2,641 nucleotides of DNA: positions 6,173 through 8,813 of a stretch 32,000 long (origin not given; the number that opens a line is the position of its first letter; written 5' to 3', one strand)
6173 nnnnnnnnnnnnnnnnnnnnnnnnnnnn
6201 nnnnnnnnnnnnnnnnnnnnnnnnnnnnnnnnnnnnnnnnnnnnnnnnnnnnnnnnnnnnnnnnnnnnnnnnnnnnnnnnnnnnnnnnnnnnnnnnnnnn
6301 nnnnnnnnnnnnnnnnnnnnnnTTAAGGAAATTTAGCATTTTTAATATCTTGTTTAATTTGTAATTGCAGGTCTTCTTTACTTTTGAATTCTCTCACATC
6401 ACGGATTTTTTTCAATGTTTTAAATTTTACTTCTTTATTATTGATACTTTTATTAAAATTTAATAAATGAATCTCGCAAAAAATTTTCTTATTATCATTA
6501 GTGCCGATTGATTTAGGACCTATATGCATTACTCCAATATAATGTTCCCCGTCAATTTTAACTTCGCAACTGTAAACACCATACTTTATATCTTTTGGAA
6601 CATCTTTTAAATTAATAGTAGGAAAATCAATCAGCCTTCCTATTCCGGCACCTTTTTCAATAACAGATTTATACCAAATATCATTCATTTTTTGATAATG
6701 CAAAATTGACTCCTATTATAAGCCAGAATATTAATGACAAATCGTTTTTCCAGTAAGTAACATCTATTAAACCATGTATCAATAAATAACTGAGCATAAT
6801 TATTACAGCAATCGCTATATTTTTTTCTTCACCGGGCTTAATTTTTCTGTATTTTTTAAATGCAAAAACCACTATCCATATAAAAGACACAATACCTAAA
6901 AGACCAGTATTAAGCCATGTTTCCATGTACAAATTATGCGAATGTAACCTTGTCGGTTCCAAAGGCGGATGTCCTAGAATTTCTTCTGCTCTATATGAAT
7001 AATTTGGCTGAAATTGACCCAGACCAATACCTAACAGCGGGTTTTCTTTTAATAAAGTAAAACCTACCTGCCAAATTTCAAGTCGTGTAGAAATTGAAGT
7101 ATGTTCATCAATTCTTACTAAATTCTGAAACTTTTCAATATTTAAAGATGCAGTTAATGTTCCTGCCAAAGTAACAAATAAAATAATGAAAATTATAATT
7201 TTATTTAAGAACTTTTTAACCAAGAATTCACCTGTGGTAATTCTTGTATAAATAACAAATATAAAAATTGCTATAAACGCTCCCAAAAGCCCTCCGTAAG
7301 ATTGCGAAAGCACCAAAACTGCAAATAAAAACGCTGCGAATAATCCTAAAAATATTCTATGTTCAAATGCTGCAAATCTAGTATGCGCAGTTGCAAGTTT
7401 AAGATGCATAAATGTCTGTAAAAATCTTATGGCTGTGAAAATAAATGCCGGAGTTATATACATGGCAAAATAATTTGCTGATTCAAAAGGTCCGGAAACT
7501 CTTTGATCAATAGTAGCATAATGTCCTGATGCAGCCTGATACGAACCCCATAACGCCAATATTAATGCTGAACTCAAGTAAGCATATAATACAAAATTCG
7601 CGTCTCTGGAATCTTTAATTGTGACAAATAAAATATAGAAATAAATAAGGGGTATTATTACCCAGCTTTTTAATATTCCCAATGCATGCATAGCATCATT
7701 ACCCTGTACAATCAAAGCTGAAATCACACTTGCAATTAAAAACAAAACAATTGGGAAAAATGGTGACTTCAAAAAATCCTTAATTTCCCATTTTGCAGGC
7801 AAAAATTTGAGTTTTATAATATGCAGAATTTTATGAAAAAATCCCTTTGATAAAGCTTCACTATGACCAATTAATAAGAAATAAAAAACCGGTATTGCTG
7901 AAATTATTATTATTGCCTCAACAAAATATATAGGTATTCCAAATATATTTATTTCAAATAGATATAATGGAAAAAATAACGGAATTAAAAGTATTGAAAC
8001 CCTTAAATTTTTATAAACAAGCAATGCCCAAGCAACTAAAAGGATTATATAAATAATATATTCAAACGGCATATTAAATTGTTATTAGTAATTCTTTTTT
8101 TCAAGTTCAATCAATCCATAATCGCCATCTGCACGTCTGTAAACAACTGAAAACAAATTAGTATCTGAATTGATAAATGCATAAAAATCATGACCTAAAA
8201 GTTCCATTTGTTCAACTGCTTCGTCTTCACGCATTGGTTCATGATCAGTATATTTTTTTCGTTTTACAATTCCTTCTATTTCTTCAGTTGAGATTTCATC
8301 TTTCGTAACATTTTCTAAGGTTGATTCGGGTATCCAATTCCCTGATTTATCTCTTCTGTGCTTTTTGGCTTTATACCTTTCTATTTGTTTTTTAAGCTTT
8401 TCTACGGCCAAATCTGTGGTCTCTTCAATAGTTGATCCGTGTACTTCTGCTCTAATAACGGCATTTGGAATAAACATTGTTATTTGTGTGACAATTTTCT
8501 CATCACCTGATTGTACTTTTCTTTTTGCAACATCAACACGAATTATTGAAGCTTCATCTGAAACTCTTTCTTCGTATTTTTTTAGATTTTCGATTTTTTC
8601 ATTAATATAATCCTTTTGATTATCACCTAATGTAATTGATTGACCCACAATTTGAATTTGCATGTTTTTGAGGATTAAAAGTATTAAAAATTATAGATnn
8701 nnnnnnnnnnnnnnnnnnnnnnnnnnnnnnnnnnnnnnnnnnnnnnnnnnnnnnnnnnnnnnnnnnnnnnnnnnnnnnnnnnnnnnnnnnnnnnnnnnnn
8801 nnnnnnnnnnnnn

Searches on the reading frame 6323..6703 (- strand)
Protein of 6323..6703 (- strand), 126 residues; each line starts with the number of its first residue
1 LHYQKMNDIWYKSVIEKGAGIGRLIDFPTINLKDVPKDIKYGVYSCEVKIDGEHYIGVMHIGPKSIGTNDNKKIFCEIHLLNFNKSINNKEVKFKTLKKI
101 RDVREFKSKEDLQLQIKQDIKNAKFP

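Call 8: search_protein_families(library=pfam, proteins=[window:6323-6703:-])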
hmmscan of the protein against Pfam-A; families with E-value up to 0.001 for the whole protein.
window:6323-6703:- (126 aa): 1 family
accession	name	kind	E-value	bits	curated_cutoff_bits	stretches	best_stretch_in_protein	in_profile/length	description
PF01687.23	Flavokinase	-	4.7e-27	95.1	19.6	1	11-124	7-121/124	Riboflavin kinase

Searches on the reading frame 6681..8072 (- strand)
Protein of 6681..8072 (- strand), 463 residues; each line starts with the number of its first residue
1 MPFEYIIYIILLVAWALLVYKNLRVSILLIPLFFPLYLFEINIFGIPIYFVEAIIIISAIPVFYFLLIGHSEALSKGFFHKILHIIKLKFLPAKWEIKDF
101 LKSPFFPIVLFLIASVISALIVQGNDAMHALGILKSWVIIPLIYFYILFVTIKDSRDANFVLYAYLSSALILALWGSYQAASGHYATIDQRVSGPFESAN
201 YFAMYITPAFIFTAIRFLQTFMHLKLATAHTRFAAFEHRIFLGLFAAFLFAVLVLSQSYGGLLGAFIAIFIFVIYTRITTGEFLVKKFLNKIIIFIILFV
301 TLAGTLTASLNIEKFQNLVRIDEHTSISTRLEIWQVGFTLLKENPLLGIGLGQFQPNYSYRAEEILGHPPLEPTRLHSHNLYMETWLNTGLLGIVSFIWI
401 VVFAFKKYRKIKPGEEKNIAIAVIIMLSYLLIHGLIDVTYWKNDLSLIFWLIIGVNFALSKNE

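Call 8: search_protein_families(library=pfam, proteins=[window:6681-8072:-])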
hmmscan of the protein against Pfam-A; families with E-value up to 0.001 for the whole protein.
window:6681-8072:- (463 aa): 1 family
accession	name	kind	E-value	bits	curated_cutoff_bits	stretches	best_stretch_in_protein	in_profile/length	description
PF04932.20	Wzy_C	-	6.2e-23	81.7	31.7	1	245-398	2-149/149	O-Antigen ligase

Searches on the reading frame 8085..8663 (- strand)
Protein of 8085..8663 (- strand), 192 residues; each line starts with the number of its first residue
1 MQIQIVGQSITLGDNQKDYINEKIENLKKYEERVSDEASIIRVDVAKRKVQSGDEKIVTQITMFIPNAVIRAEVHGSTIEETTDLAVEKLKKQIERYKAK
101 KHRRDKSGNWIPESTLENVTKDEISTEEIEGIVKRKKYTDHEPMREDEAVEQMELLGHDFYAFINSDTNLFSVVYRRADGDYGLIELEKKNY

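Call 8: search_protein_families(library=pfam, proteins=[window:8085-8663:-])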
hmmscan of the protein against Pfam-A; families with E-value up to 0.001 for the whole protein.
window:8085-8663:- (192 aa): 2 families
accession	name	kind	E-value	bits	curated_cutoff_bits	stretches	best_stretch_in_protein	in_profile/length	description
PF16321.10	Ribosom_S30AE_C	-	1.4e-22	79.6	25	1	132-184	5-57/57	Sigma 54 modulation/S30EA ribosomal protein C terminus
PF02482.25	Ribosomal_S30AE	-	1.2e-14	55.2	23.7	1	3-101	1-87/88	Sigma 54 modulation protein / S30EA ribosomal protein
